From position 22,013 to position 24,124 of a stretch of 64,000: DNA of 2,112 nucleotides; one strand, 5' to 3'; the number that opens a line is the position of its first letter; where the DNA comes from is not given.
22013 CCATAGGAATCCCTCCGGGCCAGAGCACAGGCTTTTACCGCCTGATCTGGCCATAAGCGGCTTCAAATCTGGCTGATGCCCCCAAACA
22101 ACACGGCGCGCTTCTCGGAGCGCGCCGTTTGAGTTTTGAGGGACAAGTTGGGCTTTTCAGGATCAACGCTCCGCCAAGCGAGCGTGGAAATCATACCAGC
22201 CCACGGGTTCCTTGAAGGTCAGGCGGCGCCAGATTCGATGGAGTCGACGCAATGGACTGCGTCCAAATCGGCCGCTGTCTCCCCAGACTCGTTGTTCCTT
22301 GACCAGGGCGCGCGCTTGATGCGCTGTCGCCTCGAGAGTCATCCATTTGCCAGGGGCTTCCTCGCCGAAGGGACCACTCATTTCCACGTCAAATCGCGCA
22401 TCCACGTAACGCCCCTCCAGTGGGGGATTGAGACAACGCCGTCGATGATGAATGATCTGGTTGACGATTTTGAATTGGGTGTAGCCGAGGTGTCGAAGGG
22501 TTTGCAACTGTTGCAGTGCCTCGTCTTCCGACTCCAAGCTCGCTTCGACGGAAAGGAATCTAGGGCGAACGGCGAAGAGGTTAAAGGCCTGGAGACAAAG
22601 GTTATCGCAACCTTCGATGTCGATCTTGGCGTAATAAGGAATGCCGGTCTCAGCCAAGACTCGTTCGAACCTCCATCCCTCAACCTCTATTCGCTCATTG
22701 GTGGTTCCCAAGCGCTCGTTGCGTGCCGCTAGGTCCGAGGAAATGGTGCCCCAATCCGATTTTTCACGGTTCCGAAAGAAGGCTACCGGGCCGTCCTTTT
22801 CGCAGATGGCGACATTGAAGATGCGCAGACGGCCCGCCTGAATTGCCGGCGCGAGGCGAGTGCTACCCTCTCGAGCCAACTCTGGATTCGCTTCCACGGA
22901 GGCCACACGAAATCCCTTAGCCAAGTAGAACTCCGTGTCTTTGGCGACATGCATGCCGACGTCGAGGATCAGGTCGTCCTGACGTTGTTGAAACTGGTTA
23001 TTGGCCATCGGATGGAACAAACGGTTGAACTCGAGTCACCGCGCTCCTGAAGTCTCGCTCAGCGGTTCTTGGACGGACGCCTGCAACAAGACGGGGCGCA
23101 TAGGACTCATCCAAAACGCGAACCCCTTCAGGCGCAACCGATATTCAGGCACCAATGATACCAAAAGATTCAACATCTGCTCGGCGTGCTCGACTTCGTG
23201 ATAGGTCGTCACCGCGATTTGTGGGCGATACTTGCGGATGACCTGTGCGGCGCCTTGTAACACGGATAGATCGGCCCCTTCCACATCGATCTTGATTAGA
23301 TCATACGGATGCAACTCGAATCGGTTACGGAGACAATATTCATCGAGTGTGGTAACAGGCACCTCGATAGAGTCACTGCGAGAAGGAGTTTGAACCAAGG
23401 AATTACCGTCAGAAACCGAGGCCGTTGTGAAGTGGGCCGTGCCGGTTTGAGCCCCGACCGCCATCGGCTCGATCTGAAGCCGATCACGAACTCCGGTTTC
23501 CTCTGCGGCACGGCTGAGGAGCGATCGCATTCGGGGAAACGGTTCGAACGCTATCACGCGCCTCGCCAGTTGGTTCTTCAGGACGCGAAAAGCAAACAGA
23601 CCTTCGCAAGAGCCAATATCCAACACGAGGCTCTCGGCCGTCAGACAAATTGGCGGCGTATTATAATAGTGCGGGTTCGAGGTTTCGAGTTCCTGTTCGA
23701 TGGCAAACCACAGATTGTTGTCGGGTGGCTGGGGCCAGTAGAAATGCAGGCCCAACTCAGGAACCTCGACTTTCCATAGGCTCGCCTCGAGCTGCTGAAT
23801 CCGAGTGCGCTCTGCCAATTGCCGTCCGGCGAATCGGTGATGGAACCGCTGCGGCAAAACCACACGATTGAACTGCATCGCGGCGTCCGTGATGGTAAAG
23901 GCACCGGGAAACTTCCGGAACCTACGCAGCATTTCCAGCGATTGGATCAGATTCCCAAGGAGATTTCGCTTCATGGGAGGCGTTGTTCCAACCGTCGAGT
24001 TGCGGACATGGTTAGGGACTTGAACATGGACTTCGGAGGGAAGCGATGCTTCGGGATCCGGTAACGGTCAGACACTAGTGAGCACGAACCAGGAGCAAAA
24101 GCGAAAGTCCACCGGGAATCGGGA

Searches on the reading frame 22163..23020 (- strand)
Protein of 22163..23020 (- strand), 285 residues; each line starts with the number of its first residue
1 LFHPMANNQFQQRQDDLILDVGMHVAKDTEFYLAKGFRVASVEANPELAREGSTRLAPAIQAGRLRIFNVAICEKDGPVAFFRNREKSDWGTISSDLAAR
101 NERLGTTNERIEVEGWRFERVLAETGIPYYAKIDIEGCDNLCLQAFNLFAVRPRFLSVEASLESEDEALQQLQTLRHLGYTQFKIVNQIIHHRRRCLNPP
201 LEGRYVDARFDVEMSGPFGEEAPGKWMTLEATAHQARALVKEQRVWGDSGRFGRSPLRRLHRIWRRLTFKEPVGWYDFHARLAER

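Call 65: search_protein_families(library=pfam, proteins=[window:22163-23020:-], max_evalue=0.00001)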
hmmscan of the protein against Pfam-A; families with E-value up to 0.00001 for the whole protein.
window:22163-23020:- (285 aa): 1 family
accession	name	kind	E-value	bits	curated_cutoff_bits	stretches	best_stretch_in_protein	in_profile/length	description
PF05050.19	Methyltransf_21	-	1.2e-09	39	22.7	1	20-180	1-171/173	Methyltransferase FkbM domain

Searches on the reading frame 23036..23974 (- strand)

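Call 65: search_protein_families(library=pfam, proteins=[window:23036-23974:-], max_evalue=0.00001)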
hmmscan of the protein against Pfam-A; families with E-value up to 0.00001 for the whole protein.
window:23036-23974:- (312 aa): 1 family
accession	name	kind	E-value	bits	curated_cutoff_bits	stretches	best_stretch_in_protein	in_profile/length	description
PF05050.19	Methyltransf_21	-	4.2e-19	69.8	22.7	1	119-267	1-162/173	Methyltransferase FkbM domain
